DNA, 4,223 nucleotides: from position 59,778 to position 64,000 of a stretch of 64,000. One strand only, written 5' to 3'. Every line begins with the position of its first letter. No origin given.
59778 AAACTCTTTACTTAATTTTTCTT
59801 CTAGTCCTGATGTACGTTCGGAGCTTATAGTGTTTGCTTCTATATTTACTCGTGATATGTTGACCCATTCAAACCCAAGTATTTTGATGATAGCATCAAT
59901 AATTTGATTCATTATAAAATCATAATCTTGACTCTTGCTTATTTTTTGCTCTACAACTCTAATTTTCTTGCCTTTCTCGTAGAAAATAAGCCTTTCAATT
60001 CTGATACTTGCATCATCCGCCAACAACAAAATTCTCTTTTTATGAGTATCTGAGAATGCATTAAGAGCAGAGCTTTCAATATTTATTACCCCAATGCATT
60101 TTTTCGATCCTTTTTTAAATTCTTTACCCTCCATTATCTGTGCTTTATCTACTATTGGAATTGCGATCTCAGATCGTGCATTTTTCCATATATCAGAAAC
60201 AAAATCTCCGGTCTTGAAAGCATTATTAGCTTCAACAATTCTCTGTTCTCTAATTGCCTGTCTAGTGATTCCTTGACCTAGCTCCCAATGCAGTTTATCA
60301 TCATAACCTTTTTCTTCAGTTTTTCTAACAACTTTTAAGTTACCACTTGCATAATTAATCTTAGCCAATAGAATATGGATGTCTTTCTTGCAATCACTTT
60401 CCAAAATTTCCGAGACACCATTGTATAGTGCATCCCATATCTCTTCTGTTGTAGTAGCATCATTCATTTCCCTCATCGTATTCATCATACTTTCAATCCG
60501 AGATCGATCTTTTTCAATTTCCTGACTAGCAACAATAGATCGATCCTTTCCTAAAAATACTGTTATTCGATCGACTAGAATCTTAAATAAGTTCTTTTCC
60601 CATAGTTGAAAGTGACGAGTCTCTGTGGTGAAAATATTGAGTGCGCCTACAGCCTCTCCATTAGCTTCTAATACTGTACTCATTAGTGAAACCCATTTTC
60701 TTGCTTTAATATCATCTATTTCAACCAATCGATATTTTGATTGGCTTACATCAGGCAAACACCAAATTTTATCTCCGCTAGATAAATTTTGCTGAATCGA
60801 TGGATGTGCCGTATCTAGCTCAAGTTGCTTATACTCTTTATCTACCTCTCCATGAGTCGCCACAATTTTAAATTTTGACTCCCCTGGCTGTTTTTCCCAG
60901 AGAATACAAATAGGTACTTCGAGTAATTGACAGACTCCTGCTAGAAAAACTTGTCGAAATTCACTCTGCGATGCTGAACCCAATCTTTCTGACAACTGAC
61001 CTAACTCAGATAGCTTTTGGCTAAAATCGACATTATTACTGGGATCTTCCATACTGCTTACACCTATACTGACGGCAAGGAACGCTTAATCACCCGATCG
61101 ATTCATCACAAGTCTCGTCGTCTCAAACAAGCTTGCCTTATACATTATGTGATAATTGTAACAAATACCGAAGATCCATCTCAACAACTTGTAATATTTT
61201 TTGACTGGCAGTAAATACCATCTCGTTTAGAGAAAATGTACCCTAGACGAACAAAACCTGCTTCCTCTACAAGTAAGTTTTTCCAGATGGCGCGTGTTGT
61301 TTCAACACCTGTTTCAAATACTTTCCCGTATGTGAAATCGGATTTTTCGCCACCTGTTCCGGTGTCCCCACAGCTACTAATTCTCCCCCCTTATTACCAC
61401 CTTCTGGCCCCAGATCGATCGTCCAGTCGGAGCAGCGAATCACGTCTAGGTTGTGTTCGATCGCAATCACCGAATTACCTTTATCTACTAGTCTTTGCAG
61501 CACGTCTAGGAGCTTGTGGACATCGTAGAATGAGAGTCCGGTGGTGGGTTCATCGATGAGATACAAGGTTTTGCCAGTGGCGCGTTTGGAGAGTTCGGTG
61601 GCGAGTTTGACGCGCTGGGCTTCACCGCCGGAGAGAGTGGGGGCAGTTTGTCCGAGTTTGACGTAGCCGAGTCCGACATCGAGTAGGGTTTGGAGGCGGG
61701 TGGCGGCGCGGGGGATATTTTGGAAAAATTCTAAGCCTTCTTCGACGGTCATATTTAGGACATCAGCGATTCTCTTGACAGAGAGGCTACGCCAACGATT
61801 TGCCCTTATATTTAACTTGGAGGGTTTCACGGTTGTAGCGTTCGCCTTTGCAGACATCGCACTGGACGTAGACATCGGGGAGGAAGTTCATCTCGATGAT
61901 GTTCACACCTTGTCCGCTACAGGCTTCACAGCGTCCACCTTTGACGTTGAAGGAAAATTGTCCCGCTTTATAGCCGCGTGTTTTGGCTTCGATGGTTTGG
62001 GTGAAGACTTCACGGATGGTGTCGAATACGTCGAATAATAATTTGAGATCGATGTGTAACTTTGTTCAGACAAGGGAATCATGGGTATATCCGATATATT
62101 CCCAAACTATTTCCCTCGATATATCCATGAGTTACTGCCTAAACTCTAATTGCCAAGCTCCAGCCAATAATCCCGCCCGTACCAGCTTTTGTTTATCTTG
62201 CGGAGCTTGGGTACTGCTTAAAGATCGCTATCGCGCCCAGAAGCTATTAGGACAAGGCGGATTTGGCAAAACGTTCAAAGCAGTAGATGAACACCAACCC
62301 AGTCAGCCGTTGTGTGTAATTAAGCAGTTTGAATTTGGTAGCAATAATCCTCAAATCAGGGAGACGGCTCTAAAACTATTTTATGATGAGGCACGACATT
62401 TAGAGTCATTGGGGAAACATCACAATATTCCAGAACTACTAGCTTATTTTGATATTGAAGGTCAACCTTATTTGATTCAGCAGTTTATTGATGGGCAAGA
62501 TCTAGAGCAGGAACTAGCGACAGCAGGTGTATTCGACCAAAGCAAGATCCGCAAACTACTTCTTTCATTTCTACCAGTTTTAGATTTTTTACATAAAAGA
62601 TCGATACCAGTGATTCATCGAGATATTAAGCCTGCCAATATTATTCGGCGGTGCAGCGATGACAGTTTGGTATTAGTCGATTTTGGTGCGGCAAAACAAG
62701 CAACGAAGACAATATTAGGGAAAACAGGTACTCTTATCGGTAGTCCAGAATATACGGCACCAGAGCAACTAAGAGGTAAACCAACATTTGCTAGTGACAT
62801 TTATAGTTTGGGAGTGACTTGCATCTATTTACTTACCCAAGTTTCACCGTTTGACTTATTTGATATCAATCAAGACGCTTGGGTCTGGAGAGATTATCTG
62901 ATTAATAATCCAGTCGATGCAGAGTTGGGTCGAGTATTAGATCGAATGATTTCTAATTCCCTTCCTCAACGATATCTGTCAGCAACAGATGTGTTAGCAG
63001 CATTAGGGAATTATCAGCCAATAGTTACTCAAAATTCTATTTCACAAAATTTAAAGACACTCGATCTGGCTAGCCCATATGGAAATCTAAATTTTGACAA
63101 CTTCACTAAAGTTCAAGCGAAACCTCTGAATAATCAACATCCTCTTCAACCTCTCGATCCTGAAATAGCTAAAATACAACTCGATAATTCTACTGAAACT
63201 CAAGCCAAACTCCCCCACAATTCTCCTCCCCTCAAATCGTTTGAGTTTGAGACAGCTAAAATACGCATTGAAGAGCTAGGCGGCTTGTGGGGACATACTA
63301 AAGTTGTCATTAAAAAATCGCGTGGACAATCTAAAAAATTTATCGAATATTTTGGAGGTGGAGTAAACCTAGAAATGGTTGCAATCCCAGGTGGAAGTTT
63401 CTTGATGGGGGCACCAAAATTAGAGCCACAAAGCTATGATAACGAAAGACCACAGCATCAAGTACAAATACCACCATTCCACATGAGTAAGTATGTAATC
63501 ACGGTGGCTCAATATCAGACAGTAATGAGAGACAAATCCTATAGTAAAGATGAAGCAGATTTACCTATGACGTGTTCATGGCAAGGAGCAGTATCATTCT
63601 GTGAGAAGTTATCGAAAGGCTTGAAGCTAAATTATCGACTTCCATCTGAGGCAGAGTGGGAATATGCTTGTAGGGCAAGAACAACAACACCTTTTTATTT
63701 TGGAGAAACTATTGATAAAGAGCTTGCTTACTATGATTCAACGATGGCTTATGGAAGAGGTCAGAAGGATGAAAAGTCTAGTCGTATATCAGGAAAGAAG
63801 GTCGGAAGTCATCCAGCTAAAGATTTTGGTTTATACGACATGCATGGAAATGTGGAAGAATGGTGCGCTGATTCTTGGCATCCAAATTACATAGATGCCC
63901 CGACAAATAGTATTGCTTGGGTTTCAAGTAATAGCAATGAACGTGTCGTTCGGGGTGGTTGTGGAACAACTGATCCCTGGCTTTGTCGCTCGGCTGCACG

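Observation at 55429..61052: AT-rich three-gene cassette: cytoplasmic triple-GAF histidine kinase, stand-alone receiver and intracellular S8 protease with a large unknown N-terminal region; candidate phosphorelay-gated protease system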

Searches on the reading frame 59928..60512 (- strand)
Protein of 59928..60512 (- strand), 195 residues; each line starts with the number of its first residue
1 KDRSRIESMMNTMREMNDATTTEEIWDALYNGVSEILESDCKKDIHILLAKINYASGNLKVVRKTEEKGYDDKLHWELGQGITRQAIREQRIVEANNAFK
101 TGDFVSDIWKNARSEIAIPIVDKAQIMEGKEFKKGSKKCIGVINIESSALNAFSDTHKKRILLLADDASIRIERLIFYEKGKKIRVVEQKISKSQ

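Call 45: search_protein_families(library=pfam, proteins=[window:59928-60512:-], max_evalue=1)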
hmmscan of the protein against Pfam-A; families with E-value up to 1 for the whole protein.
window:59928-60512:- (195 aa): 2 families
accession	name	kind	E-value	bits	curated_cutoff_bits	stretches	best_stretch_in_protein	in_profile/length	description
PF13185.12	GAF_2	-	0.00038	21.1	28.6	1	69-173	43-136/136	GAF domain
PF24959.1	FH3_FHOD1-3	-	0.021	15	27.4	1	6-64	11-69/136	FHOD1/3 FH3 domain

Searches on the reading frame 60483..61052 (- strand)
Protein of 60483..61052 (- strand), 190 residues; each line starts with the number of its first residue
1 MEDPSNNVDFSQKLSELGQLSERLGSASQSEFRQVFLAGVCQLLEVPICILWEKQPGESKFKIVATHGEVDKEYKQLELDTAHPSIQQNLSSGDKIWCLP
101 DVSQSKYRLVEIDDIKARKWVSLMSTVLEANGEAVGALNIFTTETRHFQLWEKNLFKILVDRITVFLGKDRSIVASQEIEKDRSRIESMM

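Call 45: search_protein_families(library=pfam, proteins=[window:60483-61052:-], max_evalue=1)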
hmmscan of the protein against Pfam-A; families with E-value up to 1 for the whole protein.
window:60483-61052:- (190 aa): 2 families
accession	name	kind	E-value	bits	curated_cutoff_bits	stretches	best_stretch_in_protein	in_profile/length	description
PF01590.32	GAF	-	0.0019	19.2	22.4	1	36-164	9-130/133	GAF domain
PF13492.12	GAF_3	-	0.059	14.2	27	1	39-96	12-67/129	GAF domain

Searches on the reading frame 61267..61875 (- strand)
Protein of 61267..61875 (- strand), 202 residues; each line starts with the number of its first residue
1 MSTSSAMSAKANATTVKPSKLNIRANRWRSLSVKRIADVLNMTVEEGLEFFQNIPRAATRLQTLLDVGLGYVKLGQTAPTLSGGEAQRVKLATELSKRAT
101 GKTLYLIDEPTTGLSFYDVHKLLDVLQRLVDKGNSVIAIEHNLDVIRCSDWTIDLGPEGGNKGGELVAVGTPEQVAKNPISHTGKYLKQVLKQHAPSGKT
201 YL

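Call 18: search_protein_families(library=pfam, proteins=[window:61267-61875:-], max_evalue=0.001)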
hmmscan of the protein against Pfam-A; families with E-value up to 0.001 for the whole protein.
window:61267-61875:- (202 aa): 1 family
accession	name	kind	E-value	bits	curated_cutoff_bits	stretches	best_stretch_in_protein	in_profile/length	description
PF00005.33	ABC_tran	-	6e-05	24.1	25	1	56-112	84-137/137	ABC transporter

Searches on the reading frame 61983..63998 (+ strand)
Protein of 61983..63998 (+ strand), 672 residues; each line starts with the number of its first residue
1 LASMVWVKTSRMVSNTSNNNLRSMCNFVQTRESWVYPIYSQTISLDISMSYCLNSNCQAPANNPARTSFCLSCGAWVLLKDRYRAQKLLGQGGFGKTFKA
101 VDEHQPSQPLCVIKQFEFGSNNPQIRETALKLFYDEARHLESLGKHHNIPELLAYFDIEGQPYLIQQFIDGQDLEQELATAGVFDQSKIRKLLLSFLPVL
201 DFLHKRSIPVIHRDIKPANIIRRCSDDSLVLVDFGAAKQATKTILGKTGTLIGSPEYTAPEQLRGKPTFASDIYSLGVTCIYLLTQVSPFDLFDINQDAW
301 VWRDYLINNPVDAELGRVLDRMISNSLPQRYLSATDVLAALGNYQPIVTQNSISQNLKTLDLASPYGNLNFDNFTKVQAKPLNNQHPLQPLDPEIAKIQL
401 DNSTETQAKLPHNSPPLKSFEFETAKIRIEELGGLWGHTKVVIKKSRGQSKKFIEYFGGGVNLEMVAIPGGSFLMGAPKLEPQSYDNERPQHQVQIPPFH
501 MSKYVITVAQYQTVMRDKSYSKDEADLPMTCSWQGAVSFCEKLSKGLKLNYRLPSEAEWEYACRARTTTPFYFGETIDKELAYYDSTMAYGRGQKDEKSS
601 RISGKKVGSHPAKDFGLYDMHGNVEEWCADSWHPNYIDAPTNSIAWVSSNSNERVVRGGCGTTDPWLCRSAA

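Call 45: search_protein_families(library=pfam, proteins=[window:61983-63998:+], max_evalue=1)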
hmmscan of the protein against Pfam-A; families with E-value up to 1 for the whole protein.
window:61983-63998:+ (672 aa): 7 families
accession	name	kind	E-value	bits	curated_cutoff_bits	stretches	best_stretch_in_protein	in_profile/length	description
PF03781.23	FGE-sulfatase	-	5.1e-46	157.8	23.3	1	464-671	4-234/255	Sulfatase-modifying factor enzyme 1-like domain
PF00069.31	Pkinase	-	2.1e-35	122.9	31.7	1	83-297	1-204/263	Protein kinase domain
PF07714.23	PK_Tyr_Ser-Thr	-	7.1e-17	62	23.1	1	85-286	3-200/258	Protein tyrosine and serine/threonine kinase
PF01636.29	APH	-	2.7e-05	24.5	23.2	2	129-179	36-86/239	Phosphotransferase enzyme family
PF03109.22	ABC1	-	0.0022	17.6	22.9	1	155-242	136-219/244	ABC1 atypical kinase-like domain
PF05287.17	PMG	-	0.0079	16.7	29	1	30-90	56-119/180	PMG protein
PF01633.27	Choline_kinase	-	0.096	12.4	29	1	203-234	157-188/300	Choline/ethanolamine kinase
